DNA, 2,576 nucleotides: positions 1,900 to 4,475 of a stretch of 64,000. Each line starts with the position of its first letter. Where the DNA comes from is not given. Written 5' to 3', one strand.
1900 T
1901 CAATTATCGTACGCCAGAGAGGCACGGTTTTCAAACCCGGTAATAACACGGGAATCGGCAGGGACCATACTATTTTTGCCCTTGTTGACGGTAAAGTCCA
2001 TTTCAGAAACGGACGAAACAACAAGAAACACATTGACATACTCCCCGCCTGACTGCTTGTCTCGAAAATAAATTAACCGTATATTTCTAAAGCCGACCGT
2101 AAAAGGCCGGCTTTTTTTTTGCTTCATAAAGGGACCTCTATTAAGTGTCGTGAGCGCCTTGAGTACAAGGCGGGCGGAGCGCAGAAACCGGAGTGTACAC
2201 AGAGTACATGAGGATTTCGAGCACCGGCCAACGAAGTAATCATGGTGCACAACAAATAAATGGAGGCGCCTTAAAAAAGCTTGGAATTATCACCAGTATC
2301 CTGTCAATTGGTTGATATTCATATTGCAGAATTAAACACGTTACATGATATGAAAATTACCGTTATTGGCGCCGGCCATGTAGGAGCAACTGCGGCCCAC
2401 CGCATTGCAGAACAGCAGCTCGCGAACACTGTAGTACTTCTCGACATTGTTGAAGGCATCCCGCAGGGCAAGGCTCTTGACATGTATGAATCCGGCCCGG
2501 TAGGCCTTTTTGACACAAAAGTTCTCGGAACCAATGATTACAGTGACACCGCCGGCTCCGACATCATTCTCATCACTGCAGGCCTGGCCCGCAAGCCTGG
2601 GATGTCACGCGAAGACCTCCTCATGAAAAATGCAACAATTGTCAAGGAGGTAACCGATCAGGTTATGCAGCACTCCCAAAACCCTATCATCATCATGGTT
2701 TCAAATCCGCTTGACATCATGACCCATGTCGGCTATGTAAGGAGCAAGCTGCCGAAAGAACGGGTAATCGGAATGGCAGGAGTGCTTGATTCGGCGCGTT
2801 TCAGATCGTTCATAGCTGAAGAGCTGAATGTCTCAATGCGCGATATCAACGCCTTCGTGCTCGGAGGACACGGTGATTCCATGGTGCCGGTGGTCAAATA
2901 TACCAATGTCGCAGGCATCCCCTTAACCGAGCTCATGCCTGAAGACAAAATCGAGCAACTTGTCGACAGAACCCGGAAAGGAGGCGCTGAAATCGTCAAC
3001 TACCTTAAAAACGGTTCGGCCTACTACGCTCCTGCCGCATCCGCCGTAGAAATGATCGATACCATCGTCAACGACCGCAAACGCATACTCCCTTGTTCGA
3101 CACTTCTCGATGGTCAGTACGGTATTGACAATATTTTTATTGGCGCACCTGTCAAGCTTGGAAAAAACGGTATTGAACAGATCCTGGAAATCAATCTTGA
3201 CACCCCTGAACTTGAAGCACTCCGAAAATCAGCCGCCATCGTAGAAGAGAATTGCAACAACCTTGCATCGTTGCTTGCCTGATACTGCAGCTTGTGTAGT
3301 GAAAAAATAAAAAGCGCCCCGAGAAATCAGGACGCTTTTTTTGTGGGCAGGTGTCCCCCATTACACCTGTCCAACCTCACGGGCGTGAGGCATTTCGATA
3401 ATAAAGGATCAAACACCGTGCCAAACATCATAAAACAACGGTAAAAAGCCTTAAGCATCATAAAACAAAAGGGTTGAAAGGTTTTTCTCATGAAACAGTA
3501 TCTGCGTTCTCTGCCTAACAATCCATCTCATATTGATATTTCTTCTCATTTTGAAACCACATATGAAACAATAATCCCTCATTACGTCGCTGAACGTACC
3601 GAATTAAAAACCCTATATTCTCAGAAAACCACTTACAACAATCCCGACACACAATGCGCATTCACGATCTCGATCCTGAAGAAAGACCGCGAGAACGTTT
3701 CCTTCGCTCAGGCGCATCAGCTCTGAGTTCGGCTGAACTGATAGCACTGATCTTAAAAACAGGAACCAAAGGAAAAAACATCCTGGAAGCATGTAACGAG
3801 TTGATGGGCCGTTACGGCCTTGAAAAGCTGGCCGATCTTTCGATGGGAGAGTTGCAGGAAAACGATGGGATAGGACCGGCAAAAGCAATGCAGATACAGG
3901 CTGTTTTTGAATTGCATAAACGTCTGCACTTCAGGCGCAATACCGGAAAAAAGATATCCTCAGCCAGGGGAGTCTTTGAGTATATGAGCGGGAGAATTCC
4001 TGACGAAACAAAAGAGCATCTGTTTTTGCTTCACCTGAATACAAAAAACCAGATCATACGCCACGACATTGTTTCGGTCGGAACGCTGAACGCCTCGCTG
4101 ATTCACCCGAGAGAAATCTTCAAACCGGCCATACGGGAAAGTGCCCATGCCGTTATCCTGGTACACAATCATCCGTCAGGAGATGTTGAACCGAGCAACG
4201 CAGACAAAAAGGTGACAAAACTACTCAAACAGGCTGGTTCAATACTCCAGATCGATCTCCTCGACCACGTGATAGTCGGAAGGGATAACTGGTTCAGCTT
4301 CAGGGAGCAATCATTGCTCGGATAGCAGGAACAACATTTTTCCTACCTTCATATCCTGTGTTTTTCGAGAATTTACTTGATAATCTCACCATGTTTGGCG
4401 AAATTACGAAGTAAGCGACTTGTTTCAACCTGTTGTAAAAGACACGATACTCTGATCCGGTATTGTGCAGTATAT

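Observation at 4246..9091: radC-targeted islet encoding a histidine decarboxylase and two peptidases: a possible peptide-to-histamine module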

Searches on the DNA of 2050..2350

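Call 78: search_rna_families(source=window, start=2050, end=2350, threshold=evalue, max_evalue=1)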
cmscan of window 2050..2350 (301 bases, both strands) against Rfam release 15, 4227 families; matches with E-value up to 1: 3.
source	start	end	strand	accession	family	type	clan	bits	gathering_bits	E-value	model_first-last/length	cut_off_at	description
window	2169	2209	-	RF02228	sX9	Gene; sRNA;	-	27.8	44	0.0025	1-76/76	no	Xanthomonas sRNA sX9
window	2058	2120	+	RF02278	Betaproteobacteria_toxic_sRNA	Gene; sRNA;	-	21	50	0.041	1-64/64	no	Betaproteobacteria toxic small RNA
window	2103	2214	+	RF01946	KCNQ1OT1_1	Gene; lncRNA;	-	8.2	70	0.34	332-464/464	no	KCNQ1 overlapping transcript 1 conserved region 1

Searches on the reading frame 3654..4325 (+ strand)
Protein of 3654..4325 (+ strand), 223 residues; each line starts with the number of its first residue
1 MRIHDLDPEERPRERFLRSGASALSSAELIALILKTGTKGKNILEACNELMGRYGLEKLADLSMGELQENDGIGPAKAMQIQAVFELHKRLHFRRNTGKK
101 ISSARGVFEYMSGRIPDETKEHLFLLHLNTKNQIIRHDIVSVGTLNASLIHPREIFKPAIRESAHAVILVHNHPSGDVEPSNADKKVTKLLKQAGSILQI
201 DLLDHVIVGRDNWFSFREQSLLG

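Call 4: search_protein_families(library=pfam, proteins=[window:3654-4325:+], max_evalue=0.01)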
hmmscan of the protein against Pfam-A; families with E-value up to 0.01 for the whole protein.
window:3654-4325:+ (223 aa): 2 families
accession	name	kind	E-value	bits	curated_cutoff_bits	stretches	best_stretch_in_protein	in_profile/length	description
PF04002.20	RadC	-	7.2e-44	149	22.1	1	101-220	1-120/121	RadC-like JAB domain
PF20582.4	UPF0758_N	-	1.9e-23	82.8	27.1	1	3-79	1-77/77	UPF0758 N-terminal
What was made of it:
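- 3654..4325 (+): radC (UPF0758 N-terminal domain + RadC JAB domain). Core gene and target of the insertion. It is intact because its last ~145 nt are duplicated. Pfam RadC E 7e-44 (call 4).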

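Call 59: find_homologous_proteins(query=window:3654-4325:+, max_evalue=1e-40)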
Query window:3654-4325:+ (223 aa): 4999 proteins with E <= 1e-40 among 8000 candidates; the best 120 are listed.
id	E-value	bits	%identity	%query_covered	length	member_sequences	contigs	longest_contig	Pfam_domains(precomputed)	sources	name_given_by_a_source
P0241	1.6e-140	484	99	100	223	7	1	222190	PF04002.21,PF20582.5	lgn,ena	-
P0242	4.1e-135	466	94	100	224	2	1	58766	PF04002.21,PF20582.5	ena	-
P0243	1.1e-124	432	87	100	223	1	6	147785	PF04002.21,PF20582.5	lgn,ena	-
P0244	1.8e-124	431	86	100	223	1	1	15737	PF04002.21,PF20582.5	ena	-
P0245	2.7e-124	431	87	100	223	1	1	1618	PF04002.21,PF20582.5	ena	-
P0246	9.8e-124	429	85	100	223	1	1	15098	PF04002.21,PF20582.5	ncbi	-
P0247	1.0e-123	429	87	100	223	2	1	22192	PF04002.21,PF20582.5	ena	-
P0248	2.0e-123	428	86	100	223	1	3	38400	PF04002.21,PF20582.5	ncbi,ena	-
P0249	2.1e-123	428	85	100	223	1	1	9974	PF04002.21,PF20582.5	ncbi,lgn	-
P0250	3.3e-123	427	85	100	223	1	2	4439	PF04002.21,PF20582.5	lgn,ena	-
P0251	3.8e-122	424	84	100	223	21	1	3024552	PF04002.21,PF20582.5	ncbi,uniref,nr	ncbi:DNA repair protein RadC [Prosthecochloris sp. SCSIO W1101]|uniref:RadC family protein n=1 Tax=P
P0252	7.1e-120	416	83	100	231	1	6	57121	PF04002.21,PF20582.5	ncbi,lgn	-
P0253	4.1e-115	401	81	100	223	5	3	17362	PF04002.21,PF20582.5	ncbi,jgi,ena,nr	ncbi:MAG: DNA repair protein RadC [Chlorobium sp.]|nr:DNA repair protein RadC [Chlorobium sp.] MCW88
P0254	7.3e-115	400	78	100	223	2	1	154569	PF04002.21,PF20582.5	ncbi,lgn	-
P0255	2.0e-114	399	80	100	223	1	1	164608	PF04002.21,PF20582.5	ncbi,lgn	-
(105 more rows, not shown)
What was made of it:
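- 3654..4325 (+): Core gene across Chlorobiaceae (call 59).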

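Call 61: find_encoding_contigs(protein=P0242, flank=7000, max_places=1)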
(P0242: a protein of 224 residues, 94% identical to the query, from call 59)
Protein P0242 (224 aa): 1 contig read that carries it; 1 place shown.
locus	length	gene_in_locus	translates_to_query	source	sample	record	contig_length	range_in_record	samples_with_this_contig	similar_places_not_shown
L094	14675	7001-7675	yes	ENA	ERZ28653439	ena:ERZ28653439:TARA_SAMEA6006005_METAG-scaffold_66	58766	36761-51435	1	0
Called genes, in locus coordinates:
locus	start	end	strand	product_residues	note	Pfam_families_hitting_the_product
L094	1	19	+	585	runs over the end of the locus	PF00664:ABC_membrane, PF00005:ABC_tran, PF02463:SMC_N (faint)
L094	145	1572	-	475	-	PF02310:B12-binding (weak), PF04055:Radical_SAM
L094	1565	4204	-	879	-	PF01624:MutS_I, PF05188:MutS_II, PF05192:MutS_III, PF05190:MutS_IV, PF00488:MutS_V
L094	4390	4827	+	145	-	-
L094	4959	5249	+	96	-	PF00829:Ribosomal_L21p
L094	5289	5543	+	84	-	PF01016:Ribosomal_L27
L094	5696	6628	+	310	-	PF00056:Ldh_1_N, PF03721:UDPG_MGDP_dh_N (weak), PF02866:Ldh_1_C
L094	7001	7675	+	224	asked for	PF20582:UPF0758_N, PF04002:RadC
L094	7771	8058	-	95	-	PF00313:CSD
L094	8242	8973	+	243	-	PF00106:adh_short, PF08659:KR, PF13561:adh_short_C2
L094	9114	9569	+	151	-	PF09424:YqeY, PF02637:GatB_Yqey (weak)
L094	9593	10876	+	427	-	PF02403:Seryl_tRNA_N, PF00587:tRNA-synt_2b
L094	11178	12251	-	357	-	PF00561:Abhydrolase_1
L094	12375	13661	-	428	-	PF01053:Cys_Met_Meta_PP, PF00155:Aminotran_1_2 (weak), PF01041:DegT_DnrJ_EryC1 (weak), PF00266:Aminotran_5 (faint)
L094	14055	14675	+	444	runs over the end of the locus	PF01029:NusB, PF22458:RsmF-B_ferredox, PF01189:Methyltr_RsmB-F, PF01728:FtsJ (weak)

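Call 62: find_encoding_contigs(protein=P0243, flank=7000, max_places=1)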
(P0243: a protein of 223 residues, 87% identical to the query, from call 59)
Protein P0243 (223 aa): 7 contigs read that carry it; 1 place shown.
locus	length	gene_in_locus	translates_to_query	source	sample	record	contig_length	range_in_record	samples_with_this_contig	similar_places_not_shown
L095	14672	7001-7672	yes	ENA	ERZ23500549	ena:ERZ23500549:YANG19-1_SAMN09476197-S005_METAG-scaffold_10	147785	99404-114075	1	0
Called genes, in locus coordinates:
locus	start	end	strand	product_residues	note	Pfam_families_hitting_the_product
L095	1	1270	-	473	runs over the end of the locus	PF02310:B12-binding, PF04055:Radical_SAM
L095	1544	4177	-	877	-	PF01624:MutS_I, PF05188:MutS_II, PF05192:MutS_III, PF05190:MutS_IV, PF00488:MutS_V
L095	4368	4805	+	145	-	-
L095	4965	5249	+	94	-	PF00829:Ribosomal_L21p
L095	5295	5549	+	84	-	PF01016:Ribosomal_L27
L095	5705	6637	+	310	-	PF00056:Ldh_1_N, PF03721:UDPG_MGDP_dh_N (weak), PF02866:Ldh_1_C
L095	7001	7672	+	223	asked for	PF20582:UPF0758_N, PF04002:RadC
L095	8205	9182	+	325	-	PF02329:HDC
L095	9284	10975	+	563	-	PF05960:DUF885 (weak)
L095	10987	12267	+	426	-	PF00450:Peptidase_S10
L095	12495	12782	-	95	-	PF00313:CSD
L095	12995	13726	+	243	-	PF00106:adh_short, PF08659:KR, PF13561:adh_short_C2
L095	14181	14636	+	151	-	PF09424:YqeY, PF02637:GatB_Yqey (weak)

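Call 63: find_encoding_contigs(protein=P0251, flank=7000, max_places=1)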
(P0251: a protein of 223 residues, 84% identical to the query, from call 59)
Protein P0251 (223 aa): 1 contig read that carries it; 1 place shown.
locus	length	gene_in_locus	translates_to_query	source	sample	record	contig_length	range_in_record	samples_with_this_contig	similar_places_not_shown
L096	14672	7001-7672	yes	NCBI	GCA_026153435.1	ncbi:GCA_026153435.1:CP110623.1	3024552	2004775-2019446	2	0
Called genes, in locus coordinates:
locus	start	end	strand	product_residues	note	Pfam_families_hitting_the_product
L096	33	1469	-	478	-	PF02310:B12-binding (weak), PF04055:Radical_SAM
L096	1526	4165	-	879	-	PF01624:MutS_I, PF05188:MutS_II, PF05192:MutS_III, PF05190:MutS_IV, PF00488:MutS_V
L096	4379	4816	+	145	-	-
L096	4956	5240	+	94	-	PF00829:Ribosomal_L21p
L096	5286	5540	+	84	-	PF01016:Ribosomal_L27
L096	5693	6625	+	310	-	PF00056:Ldh_1_N, PF03721:UDPG_MGDP_dh_N (weak), PF02866:Ldh_1_C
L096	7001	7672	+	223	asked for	PF20582:UPF0758_N, PF04002:RadC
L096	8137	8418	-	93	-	PF00313:CSD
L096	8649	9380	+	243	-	PF00106:adh_short, PF08659:KR, PF13561:adh_short_C2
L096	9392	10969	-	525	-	PF02142:MGS, PF01808:AICARFT_IMPCHas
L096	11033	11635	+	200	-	PF00551:Formyl_trans_N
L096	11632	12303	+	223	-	PF04055:Radical_SAM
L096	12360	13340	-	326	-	PF00535:Glycos_transf_2, PF10111:Glyco_tranf_2_2 (weak)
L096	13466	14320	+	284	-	PF01261:AP_endonuc_2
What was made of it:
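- Tried and rejected: I replaced it with RadC homologue look-ups (calls 59, 61-63).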
